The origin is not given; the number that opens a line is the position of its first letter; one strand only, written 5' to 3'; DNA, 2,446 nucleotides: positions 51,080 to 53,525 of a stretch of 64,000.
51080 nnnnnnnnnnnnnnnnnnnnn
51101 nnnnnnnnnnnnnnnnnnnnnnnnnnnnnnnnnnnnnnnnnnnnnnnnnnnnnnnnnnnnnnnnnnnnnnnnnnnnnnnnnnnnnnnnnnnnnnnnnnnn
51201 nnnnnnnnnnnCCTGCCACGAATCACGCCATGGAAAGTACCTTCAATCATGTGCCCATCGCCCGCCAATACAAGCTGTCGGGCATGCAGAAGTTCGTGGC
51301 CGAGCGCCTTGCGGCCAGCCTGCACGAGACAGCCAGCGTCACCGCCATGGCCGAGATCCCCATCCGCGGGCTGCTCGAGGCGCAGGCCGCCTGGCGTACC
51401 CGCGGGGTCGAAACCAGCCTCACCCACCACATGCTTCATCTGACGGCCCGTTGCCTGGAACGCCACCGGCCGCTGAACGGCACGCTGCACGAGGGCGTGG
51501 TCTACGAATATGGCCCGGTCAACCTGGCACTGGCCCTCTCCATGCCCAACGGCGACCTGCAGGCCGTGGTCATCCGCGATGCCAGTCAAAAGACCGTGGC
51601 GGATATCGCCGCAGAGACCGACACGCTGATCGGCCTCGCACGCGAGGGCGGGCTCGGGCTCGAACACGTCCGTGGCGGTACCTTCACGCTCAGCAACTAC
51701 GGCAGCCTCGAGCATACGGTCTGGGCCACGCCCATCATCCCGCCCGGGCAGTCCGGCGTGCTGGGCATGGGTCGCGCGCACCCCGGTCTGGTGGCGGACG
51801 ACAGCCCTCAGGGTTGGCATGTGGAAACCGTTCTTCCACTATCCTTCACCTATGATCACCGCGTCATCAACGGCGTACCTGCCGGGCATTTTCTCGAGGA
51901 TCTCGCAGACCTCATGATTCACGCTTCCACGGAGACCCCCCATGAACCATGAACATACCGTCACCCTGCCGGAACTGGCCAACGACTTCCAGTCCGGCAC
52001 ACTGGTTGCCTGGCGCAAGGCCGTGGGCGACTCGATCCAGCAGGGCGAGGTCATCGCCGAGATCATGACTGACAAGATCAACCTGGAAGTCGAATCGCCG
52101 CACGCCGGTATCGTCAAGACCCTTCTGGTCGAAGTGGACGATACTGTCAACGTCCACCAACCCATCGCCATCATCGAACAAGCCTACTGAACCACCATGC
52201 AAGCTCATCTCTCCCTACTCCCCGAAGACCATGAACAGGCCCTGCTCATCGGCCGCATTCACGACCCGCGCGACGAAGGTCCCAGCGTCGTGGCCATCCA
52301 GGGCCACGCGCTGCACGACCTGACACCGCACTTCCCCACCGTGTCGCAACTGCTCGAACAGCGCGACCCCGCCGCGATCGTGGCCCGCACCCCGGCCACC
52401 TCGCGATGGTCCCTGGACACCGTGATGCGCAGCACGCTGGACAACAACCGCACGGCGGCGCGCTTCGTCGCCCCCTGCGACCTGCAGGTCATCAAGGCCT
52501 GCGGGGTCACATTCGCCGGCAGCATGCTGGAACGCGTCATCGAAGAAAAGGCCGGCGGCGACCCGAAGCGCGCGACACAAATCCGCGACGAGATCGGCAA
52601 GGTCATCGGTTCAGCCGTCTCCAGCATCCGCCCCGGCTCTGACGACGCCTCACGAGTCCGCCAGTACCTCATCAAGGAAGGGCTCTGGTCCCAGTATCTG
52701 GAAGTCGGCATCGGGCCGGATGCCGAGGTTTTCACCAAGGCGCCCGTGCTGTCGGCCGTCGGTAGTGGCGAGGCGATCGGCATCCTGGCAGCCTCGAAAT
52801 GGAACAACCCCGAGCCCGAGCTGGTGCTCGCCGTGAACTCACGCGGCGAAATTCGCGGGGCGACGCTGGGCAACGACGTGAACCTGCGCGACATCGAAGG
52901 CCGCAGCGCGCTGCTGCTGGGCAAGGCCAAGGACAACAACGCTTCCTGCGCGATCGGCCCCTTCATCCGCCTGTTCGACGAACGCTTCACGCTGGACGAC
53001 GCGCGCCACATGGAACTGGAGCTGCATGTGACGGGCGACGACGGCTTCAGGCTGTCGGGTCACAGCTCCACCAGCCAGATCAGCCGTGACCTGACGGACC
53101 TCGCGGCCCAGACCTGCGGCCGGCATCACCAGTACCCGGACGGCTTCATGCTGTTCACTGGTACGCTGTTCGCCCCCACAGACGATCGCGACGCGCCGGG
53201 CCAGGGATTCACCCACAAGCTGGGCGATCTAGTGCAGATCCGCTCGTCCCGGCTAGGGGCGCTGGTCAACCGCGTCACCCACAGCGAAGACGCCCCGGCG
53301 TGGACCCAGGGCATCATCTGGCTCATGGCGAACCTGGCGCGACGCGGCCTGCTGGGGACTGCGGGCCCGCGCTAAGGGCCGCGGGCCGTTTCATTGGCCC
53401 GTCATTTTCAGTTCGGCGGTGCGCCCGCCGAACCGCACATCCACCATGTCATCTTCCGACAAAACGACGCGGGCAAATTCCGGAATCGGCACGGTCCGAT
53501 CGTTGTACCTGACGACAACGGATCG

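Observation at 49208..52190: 2-oxoacid dehydrogenase with split, order-reversed E2 and a free lipoyl carrier, lacking E3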

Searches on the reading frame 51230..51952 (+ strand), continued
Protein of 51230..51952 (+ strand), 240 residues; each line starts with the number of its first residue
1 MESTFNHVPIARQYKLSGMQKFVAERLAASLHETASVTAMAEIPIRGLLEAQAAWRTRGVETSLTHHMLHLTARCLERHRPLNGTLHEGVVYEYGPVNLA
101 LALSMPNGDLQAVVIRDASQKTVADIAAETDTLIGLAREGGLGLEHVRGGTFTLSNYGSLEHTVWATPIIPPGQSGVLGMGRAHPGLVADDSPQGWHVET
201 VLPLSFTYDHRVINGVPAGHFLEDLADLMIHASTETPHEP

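Call 52: find_encoding_contigs(protein=P0043, flank=7000, max_places=1)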
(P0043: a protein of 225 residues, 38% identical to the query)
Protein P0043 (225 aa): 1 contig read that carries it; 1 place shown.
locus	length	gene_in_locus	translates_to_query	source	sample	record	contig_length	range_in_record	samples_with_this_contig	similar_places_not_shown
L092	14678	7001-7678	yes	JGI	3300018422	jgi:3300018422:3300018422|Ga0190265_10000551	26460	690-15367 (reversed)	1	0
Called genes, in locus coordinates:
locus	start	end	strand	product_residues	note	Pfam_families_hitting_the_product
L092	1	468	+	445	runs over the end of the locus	PF01546:Peptidase_M20, PF07687:M20_dimer (weak)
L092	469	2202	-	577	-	PF02538:Hydantoinase_B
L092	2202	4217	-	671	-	PF05378:Hydant_A_N, PF01968:Hydantoinase_A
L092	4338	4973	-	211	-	PF00440:TetR_N, PF17932:TetR_C_24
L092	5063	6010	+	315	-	PF00676:E1_dh, PF02775:TPP_enzyme_C (faint), PF13292:DXP_synthase_N (weak)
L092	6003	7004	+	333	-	PF02779:Transket_pyr, PF02780:Transketolase_C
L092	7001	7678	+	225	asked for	PF00198:2-oxoacid_dh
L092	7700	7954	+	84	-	PF00364:Biotin_lipoyl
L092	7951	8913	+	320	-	PF03308:MeaB, PF24883:NPHP3_N (faint), PF01656:CbiA (weak), PF02492:cobW, PF03029:ATP_bind_1 (weak)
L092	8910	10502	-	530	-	PF01642:MM_CoA_mutase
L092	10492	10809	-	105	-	PF02310:B12-binding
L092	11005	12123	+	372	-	PF02812:ELFV_dehydrog_N, PF00208:ELFV_dehydrog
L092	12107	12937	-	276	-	PF13714:PEP_mutase, PF00463:ICL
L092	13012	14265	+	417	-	PF05034:MAAL_N, PF07476:MAAL_C, PF13378:MR_MLE_C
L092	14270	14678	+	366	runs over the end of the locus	?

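Call 53: find_encoding_contigs(protein=P0042, flank=7000, max_places=1)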
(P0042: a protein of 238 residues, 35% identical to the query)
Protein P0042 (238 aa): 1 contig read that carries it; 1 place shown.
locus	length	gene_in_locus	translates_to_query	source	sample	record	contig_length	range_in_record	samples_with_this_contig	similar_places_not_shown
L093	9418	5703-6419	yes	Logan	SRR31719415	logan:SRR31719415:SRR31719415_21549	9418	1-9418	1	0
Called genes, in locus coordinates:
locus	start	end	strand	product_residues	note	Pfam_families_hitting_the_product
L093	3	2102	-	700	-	?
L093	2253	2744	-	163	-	PF12802:MarR_2 (faint), PF01047:MarR (weak)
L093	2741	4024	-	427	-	PF06808:DctM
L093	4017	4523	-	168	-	PF04290:DctQ (weak)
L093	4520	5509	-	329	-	PF03480:DctP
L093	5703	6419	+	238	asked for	PF00198:2-oxoacid_dh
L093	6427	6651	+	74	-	PF00364:Biotin_lipoyl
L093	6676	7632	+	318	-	PF00676:E1_dh, PF02775:TPP_enzyme_C (weak), PF13292:DXP_synthase_N, PF00456:Transketolase_N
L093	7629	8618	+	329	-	PF02779:Transket_pyr, PF02780:Transketolase_C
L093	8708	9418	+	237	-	?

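Call 54: find_encoding_contigs(protein=P0034, flank=7000, max_places=1)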
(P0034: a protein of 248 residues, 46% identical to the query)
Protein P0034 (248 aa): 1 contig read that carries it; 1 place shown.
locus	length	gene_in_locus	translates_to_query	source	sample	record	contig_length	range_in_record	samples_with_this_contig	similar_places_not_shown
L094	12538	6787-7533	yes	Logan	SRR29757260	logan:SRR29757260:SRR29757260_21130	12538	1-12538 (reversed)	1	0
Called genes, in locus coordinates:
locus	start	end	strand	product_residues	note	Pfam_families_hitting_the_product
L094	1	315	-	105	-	?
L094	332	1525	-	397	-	PF00285:Citrate_synt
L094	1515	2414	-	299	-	PF13714:PEP_mutase, PF00463:ICL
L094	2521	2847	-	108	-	PF07978:NIPSNAP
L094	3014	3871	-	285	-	PF00753:Lactamase_B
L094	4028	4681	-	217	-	PF00440:TetR_N, PF17932:TetR_C_24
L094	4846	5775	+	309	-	PF00676:E1_dh, PF02775:TPP_enzyme_C (weak)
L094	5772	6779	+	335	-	PF02779:Transket_pyr, PF02780:Transketolase_C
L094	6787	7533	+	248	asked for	PF00198:2-oxoacid_dh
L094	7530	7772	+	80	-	PF00364:Biotin_lipoyl, PF25997:BSH_YhbJ (weak), PF25919:BSH_CusB (weak)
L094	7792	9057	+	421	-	PF02771:Acyl-CoA_dh_N, PF02770:Acyl-CoA_dh_M, PF00441:Acyl-CoA_dh_1, PF08028:Acyl-CoA_dh_2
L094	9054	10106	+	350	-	PF01636:APH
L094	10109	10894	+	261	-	PF00106:adh_short, PF08659:KR, PF13561:adh_short_C2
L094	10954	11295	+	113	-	PF07883:Cupin_2, PF02311:AraC_binding (weak)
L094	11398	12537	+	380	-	?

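Call 68: predict_structure(alignment_id=A1)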
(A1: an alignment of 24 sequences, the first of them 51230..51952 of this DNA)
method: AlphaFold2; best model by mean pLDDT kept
length: 240 residues; sequences in the alignment: 24
mean_pLDDT: 89.8   pTM: 0.88
mean pLDDT of the five models: 89.8, 87.6, 87.2, 87.2, 87.2
residues with pLDDT >= 90: 174; 70-90: 49; 50-70: 11; < 50: 6
segments of 3 or more residues with pLDDT < 50: 236-240
pLDDT, mean of each block of 10 residues (from residue 1): 84 87 73 77 95 93 96 96 93 97 86 96 96 94 94 92 86 94 95 96 96 91 96 54
secondary structure, 60 per line:
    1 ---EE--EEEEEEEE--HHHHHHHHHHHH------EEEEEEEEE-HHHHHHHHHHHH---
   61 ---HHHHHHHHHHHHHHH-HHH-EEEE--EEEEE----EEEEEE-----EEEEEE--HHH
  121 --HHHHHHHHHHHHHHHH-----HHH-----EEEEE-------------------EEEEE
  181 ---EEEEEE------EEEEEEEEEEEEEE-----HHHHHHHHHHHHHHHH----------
elements in order: E8-15 H18-29 E36-44 H46-57 H64-78 E84-87 E90-94 E99-104 E110-115 H123-138 E152-156 E176-180 E184-189 E196-209 H215-230

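Call 72: fold_search(model_id=the predicted structure, library=pdb)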
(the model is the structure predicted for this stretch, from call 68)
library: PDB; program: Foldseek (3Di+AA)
matches with E <= 10: 784; with E <= 0.001: 152
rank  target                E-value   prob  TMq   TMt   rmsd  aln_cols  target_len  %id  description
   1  9njt_A                5.2e-21  1.00  0.76  0.79   9.3       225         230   30  Structure of native octahedral assembly of D. discoideum Odo2 (released 2025-03-12)
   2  9a5h_B                3.6e-20  1.00  0.77  0.42  13.1       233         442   26  Integrative model of DLDH1-ODP2 by crosslinking MS and deep learning (released 2024-09-18)
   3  9y6t_A                4.4e-20  1.00  0.74  0.73   8.8       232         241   30  Structure of Mycobacterium tuberculosis pyruvate dehydrogenase complex E2p core subunit DlaT in a hexamer state (released 2026-02-25)
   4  8x02_A                4.9e-20  1.00  0.73  0.75  10.2       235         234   27  E2 core of 2-oxoglutarate dehydrogenase complex (released 2024-10-30)
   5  8eqn                  5.6e-20  1.00  0.75  0.77  11.7       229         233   25  BG505 UFO-E2p-L4P nanoparticle reconstructed by focused refinement with a mask around the nanoparticle core (released 2023-04-19)
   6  8xll_I                5.9e-20  1.00  0.75  0.83   2.4       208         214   27  Structure of the native 2-oxoglutarate dehydrogenase complex (OGDHC) in the adult cortex and hippocampus (released 2025-02-05)
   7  9j1w_A                7.1e-20  1.00  0.79  0.83   8.2       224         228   23  Endogenous dihydrolipoamide acetyltransferase (E2) core of pyruvate dehydrogenase complex from pig heart (released 2025-02-05)
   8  4n72_B                7.5e-20  1.00  0.74  0.72  10.1       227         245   25  Catalytic domain from dihydrolipoamide acetyltransferase of pyruvate dehydrogenase from Escherichia coli (released 2014-04-23)
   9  1scz                  8.0e-20  1.00  0.75  0.78   9.8       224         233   26  Improved structural model for the catalytic domain of E.coli dihydrolipoamide succinyltransferase (released 2004-03-02)
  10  7b9k_A                8.5e-20  1.00  0.74  0.56  10.0       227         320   25  Cryo-EM structure of the dihydrolipoyl transacetylase cubic core of the E. coli pyruvate dehydrogenase complex includi (released 2021-08-11)
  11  7q5r_A                1.2e-19  1.00  0.77  0.87   2.1       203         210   22  Protein community member pyruvate dehydrogenase complex E2 core from C. thermophilum (released 2022-02-02)
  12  8piu_A                1.5e-19  1.00  0.78  0.81   8.3       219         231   24  60-meric complex of dihydrolipoamide acetyltransferase (E2) of the human pyruvate dehydrogenase complex (released 2024-07-10)
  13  1c4t_A                1.5e-19  1.00  0.77  0.82   9.8       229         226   28  CATALYTIC DOMAIN FROM TRIMERIC DIHYDROLIPOAMIDE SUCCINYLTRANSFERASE (released 2000-02-18)
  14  7uol_D                1.5e-19  1.00  0.75  0.76   9.9       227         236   27  Endogenous dihydrolipoamide succinyltransferase (E2) core of 2-oxoglutarate dehydrogenase complex from bovine kidney (released 2022-11-30)
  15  1eaa                  1.6e-19  1.00  0.76  0.75   9.8       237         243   30  ATOMIC STRUCTURE OF THE CUBIC CORE OF THE PYRUVATE DEHYDROGENASE MULTIENZYME COMPLEX (released 1993-10-31)
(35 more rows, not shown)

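Call 76: search_protein_families(library=pfam, proteins=[L007:335-1441:-, L007:1547-2374:-, L007:2696-3559:+, L007:7095-8075:+, L007:8258-10543:-, L007:10489-11886:-, L012:2725-3609:+, L012:5197-5901:+, L012:9341-10192:+, L012:10126-11583:+])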
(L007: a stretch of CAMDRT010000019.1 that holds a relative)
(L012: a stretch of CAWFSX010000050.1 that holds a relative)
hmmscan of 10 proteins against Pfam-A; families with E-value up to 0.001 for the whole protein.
L007:335-1441:- (368 aa): 0 families

L007:1547-2374:- (275 aa): 1 family
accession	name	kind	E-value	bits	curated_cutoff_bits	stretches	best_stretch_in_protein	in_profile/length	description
PF04909.20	Amidohydro_2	-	2.5e-29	103.4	26.4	1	4-274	1-288/289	Amidohydrolase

L007:2696-3559:+ (287 aa): 1 family
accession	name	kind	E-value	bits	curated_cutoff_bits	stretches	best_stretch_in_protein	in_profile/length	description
PF02668.22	TauD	-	3.6e-59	201.3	27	1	8-278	7-265/267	Taurine catabolism dioxygenase TauD, TfdA family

L007:7095-8075:+ (326 aa): 1 family
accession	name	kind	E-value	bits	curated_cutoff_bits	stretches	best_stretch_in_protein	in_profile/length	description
PF03401.19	TctC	-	2.8e-70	237.4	27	1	50-321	1-272/274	Tripartite tricarboxylate transporter family receptor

L007:8258-10543:- (761 aa): 4 families
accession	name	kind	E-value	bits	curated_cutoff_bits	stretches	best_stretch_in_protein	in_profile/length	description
PF00916.26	Sulfate_transp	-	8.7e-41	140.4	23.2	1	37-426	1-379/380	Sulfate permease family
PF00027.35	cNMP_binding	-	3.2e-17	62.7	27.5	1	643-728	3-88/89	Cyclic nucleotide-binding domain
PF01740.26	STAS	-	2.4e-11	43.8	22.6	1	489-591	9-104/106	STAS domain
PF13466.11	STAS_2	-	0.00014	22.4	29.2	1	493-561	1-69/80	STAS domain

L007:10489-11886:- (465 aa): 1 family
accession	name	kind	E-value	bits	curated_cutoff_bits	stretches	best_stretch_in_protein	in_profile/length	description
PF02515.22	CoA_transf_3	-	4.5e-55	187.7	23.3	2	211-409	1-212/366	CoA-transferase family III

L012:2725-3609:+ (294 aa): 4 families
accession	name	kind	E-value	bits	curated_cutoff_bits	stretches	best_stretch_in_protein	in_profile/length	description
PF08450.18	SGL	-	1.7e-51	175.6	26.3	1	30-277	1-244/246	SMP-30/Gluconolactonase/LRE-like region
PF01436.27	NHL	-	2.3e-08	34.1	20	0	173-198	4-28/28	NHL repeat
PF24684.1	Vgb_lyase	-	2.7e-06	26.9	50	1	41-131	192-281/290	Virginiamycin B lyase family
PF03088.22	Str_synth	-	0.00013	22.5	25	0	119-196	2-82/89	Strictosidine synthase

L012:5197-5901:+ (234 aa): 7 families
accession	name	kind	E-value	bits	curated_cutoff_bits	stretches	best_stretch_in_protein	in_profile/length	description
PF07883.17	Cupin_2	-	8.3e-16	57.9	27.2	1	152-219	3-69/70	Cupin domain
PF01381.28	HTH_3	-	2e-12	47.4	23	1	46-100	1-55/55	Helix-turn-helix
PF12844.13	HTH_19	-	5.7e-11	42.6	30.2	1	43-106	1-64/64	Helix-turn-helix domain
PF13560.12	HTH_31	-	6.3e-10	39.7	27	1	41-96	1-57/64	Helix-turn-helix domain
PF13443.12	HTH_26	-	3.2e-06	27.7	22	1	45-98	1-55/63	Cro/C1-type HTH DNA-binding domain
PF13413.12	HTH_25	-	4.6e-05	23.6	24.6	1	45-77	1-33/62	Helix-turn-helix domain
PF05899.18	Cupin_3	-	5.2e-05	23.3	23.5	1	169-197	26-55/74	EutQ-like cupin domain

L012:9341-10192:+ (283 aa): 0 families

L012:10126-11583:+ (485 aa): 2 families
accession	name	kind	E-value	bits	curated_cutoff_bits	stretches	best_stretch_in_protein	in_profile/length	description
PF03176.21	MMPL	-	1.1e-12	48.1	20.5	1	298-462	138-305/333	MMPL family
PF00873.25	ACR_tran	-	0.00017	19.9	28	1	318-456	348-486/1021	AcrB/AcrD/AcrF family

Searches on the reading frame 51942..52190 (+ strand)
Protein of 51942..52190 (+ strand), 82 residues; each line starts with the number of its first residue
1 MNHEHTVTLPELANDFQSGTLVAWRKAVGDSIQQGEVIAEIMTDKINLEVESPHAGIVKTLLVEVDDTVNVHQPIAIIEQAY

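Call 3: search_protein_families(library=pfam, proteins=[window:51942-52190:+])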
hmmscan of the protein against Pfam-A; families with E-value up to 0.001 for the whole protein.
window:51942-52190:+ (82 aa): 2 families
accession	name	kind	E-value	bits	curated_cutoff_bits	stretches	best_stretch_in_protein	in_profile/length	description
PF00364.28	Biotin_lipoyl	-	2.9e-20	72.3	22.1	1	5-78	1-73/73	Biotin-requiring enzyme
PF13533.13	Biotin_lipoyl_2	-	2e-07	31.1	29.8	0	16-41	7-31/32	Biotin-lipoyl like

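Call 4: search_protein_families(library=ncbifam, proteins=[window:51942-52190:+])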
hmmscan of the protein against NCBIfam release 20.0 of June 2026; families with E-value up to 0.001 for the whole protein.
window:51942-52190:+ (82 aa): 17 families
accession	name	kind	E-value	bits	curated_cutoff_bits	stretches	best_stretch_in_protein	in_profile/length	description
NF011457.0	PRK14875.1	equivalog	2.2e-19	69.7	307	1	4-80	3-79/372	acetoin dehydrogenase dihydrolipoyllysine-residue acetyltransferase subunit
TIGR01347.1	sucB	equivalog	2.8e-19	69.6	378.65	1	6-80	2-76/404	dihydrolipoyllysine-residue succinyltransferase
NF004309.0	PRK05704.1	equivalog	9.5e-17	61.4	449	1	6-80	4-78/408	2-oxoglutarate dehydrogenase complex dihydrolipoyllysine-residue succinyltransferase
TIGR02927.1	SucB_Actino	equivalog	3e-16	59.3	423.45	1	6-79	128-201/579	2-oxoglutarate dehydrogenase, E2 component, dihydrolipoamide succinyltransferase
TIGR01349.1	PDHac_trf_mito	equivalog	3.8e-16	59.3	445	1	7-79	2-75/437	pyruvate dehydrogenase complex dihydrolipoamide acetyltransferase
NF008814.0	PRK11854.1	equivalog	7.2e-16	57.7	722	1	6-81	4-77/637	pyruvate dehydrogenase complex dihydrolipoyllysine-residue acetyltransferase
NF008854.0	PRK11892.1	equivalog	1.4e-14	53.6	454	1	6-80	4-79/464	pyruvate dehydrogenase complex E1 component subunit beta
TIGR01348.1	PDHac_trf_long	equivalog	6.9e-11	41.4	552.1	1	7-80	3-75/587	dihydrolipoyllysine-residue acetyltransferase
NF006761.0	PRK09282.1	domain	1e-06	27.6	402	1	18-79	529-590/591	pyruvate carboxylase subunit B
TIGR01108.1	oadA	equivalog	2.9e-06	26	756.5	1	18-73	525-580/582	sodium-extruding oxaloacetate decarboxylase subunit alpha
NF006079.0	PRK08225.1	equivalog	8.1e-05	22.6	95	0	17-41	45-69/70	acetyl-CoA carboxylase biotin carboxyl carrier protein subunit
NF005457.0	PRK07051.1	equivalog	9.3e-05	22.5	87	1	26-79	26-79/80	acetyl-CoA carboxylase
TIGR03794.1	NHLM_micro_HlyD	equivalog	0.00022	20.3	156.2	0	48-81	59-92/421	NHLP bacteriocin system secretion protein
NF004173.0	PRK05641.1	equivalog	0.00025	21.6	199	1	30-75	104-149/153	putative acetyl-CoA carboxylase biotin carboxyl carrier protein subunit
NF004547.1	PRK05889.1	equivalog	0.00026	21.1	75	0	17-41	46-70/71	biotin/lipoyl-binding carrier protein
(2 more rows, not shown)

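Call 21: find_homologous_proteins(query=window:51942-52190:+)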
Query window:51942-52190:+ (82 aa): 12 proteins with E <= 0.001 among 12 candidates.
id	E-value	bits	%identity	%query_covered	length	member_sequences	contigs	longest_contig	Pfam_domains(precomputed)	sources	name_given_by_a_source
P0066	3.0e-41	156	89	99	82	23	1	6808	PF00364.29,PF25919.1,PF25997.1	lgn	-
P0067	9.4e-39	148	87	100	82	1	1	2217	PF00364.29,PF25997.1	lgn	-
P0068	4.1e-31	124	76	91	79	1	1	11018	PF00364.29,PF25919.1,PF25917.1,PF25997.1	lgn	-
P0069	1.2e-29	119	71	96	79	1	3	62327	PF00364.29,PF25997.1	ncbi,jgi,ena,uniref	ncbi:biotin/lipoyl-containing protein [Castellaniella sp.]|uniref:biotin/lipoyl-containing protein n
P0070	1.4e-29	119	72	91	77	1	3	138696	PF00364.29,PF25997.1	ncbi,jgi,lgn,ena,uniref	ncbi:biotin/lipoyl-containing protein [Castellaniella sp.]|uniref:biotin/lipoyl-containing protein n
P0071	1.1e-28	116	73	96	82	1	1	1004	PF00364.29,PF25919.1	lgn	-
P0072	3.7e-22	95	64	89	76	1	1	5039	PF00364.29,PF25997.1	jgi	jgi:pyruvate/2-oxoglutarate dehydrogenase complex dihydrolipoamide acyltransferase (E2) component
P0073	8.2e-22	94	90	61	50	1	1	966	PF00364.29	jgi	jgi:pyruvate/2-oxoglutarate dehydrogenase complex dihydrolipoamide acyltransferase (E2) component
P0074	3.2e-21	92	65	87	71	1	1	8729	PF00364.29,PF25919.1,PF25997.1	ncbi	-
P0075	1.0e-15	75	52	99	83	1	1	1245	PF00364.29,PF25919.1,PF25917.1,PF25997.1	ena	-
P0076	1.3e-12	65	47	88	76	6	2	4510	PF00364.29,PF25919.1,PF25997.1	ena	-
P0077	3.2e-8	51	39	88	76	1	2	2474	PF00364.29,PF25997.1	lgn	-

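Call 70: predict_structure(alignment_id=A2)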
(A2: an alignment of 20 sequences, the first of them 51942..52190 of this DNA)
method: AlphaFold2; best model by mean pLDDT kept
length: 82 residues; sequences in the alignment: 20
mean_pLDDT: 88.7   pTM: 0.71
mean pLDDT of the five models: 88.7, 87.0, 86.0, 86.0, 85.4
residues with pLDDT >= 90: 59; 70-90: 18; 50-70: 5; < 50: 0
segments of 3 or more residues with pLDDT < 50: none
pLDDT, mean of each block of 10 residues (from residue 1): 84 82 93 92 86 92 93 92 64
secondary structure, 60 per line:
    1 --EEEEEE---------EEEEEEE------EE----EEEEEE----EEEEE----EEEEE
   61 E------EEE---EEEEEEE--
elements in order: E3-8 E18-24 E37-42 E47-51 E56-61 E68-70 E74-80

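Call 74: fold_search(model_id=the predicted structure, library=pdb)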
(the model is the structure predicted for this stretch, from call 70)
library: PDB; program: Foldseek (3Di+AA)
matches with E <= 10: 735; with E <= 0.001: 50
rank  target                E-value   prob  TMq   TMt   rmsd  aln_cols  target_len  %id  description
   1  9a4v_B                2.4e-07  1.00  0.90  0.18   1.1        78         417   35  Integrative model of PT1-ODO2 by crosslinking MS and deep learning (released 2024-09-18)
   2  3crk_C                1.3e-06  1.00  0.90  0.85   1.2        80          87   30  Crystal structure of the PDHK2-L2 complex. (released 2008-04-29)
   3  1y8n_B                1.0e-05  1.00  0.88  0.75   1.3        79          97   33  Crystal structure of the PDK3-L2 complex (released 2005-05-24)
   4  5gua                  1.2e-05  1.00  0.79  0.91   1.3        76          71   26  Structure of biotin carboxyl carrier protein from pyrococcus horikoshi OT3 (delta N79) A138Y mutant (released 2017-08-30)
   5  9a5h_B                1.9e-05  1.00  0.91  0.18   1.4        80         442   28  Integrative model of DLDH1-ODP2 by crosslinking MS and deep learning (released 2024-09-18)
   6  2dne_MODEL_1_A        3.4e-05  1.00  0.87  0.68   1.8        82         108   32  Solution Structure of RSGI RUH-058, a lipoyl domain of human 2-oxoacid dehydrogenase (released 2006-10-26)
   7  2q8i_B                3.6e-05  1.00  0.89  0.79   1.1        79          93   32  Pyruvate dehydrogenase kinase isoform 3 in complex with antitumor drug radicicol (released 2007-07-24)
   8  2d5d_A                3.6e-05  1.00  0.77  0.89   1.2        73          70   26  Structure of Biotin Carboxyl Carrier Protein (74Val start) from Pyrococcus horikoshi OT3 Ligand Free Form II (released 2006-05-01)
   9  2dnc_MODEL_1_A        3.8e-05  1.00  0.87  0.74   1.3        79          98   24  Solution Structure of RSGI RUH-054, a lipoyl domain from human 2-oxoacid dehydrogenase (released 2006-10-25)
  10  5gu8                  5.4e-05  1.00  0.77  0.88   1.2        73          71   26  Structure of biotin carboxyl carrier protein from pyrococcus horikoshi OT3 (delta N79) wild type (released 2017-08-30)
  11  5gu9                  5.7e-05  1.00  0.79  0.90   1.8        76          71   26  Structure of biotin carboxyl carrier protein from pyrococcus horikoshi OT3 (delta N79) A138I mutant (released 2017-08-30)
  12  3crk_D                6.0e-05  1.00  0.83  0.87   1.3        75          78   33  Crystal structure of the PDHK2-L2 complex. (released 2008-04-29)
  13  2evb                  7.9e-05  1.00  0.78  0.86   1.6        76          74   26  Structure of Biotin Carboxyl Carrier Protein (74Val start) from Pyrococcus horikoshi OT3 Ligand Free Form I (released 2006-05-01)
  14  4kku_B                9.9e-05  1.00  0.77  0.25   1.5        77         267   19  Structure of BesA (Selenomethinone derivative - P212121) (released 2013-07-10)
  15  1k8m                  1.1e-04  1.00  0.67  0.64   3.9        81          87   23  Solution Structure of the Lipoic Acid-Bearing Domain of the E2 component of Human, Mitochondrial Branched-Chain alpha-Ke (released 2001-11-14)
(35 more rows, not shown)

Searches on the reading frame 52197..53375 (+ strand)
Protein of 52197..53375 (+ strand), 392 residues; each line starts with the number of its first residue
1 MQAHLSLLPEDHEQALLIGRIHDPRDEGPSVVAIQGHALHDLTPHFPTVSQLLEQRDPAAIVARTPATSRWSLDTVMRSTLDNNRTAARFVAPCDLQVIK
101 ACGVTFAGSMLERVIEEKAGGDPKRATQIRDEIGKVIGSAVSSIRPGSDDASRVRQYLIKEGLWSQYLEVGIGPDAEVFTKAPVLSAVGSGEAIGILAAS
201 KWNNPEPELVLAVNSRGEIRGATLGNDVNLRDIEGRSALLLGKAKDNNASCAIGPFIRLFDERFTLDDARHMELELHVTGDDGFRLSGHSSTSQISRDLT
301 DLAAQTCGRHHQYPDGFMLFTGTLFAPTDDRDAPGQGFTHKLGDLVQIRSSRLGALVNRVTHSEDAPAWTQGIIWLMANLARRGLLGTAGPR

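Call 3: search_protein_families(library=pfam, proteins=[window:52197-53375:+])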
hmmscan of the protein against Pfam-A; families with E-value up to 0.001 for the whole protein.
window:52197-53375:+ (392 aa): 1 family
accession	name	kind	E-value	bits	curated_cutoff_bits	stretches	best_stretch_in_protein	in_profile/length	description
PF01557.24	FAA_hydrolase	-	1.7e-07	31.6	23.9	1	218-360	83-213/214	Fumarylacetoacetate (FAA) hydrolase C-terminal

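Call 4: search_protein_families(library=ncbifam, proteins=[window:52197-53375:+])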
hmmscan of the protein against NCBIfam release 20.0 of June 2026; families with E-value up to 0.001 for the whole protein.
window:52197-53375:+ (392 aa): 0 families

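Call 37: search_solved_structures(query=window:52197-53375:+, max_evalue=0.01)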
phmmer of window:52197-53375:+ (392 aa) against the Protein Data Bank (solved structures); distinct sequences matched with E-value up to 0.01: 2.
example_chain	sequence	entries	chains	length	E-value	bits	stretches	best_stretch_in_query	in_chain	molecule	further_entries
9kkt_B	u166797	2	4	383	3.3e-123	414.9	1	7-386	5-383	Fumarylacetoacetate hydrolase family protein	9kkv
2q18_X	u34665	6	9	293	3.1e-20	75.9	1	175-360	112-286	2-keto-3-deoxy-D-arabinonate dehydratase | Putative uncharacterized protein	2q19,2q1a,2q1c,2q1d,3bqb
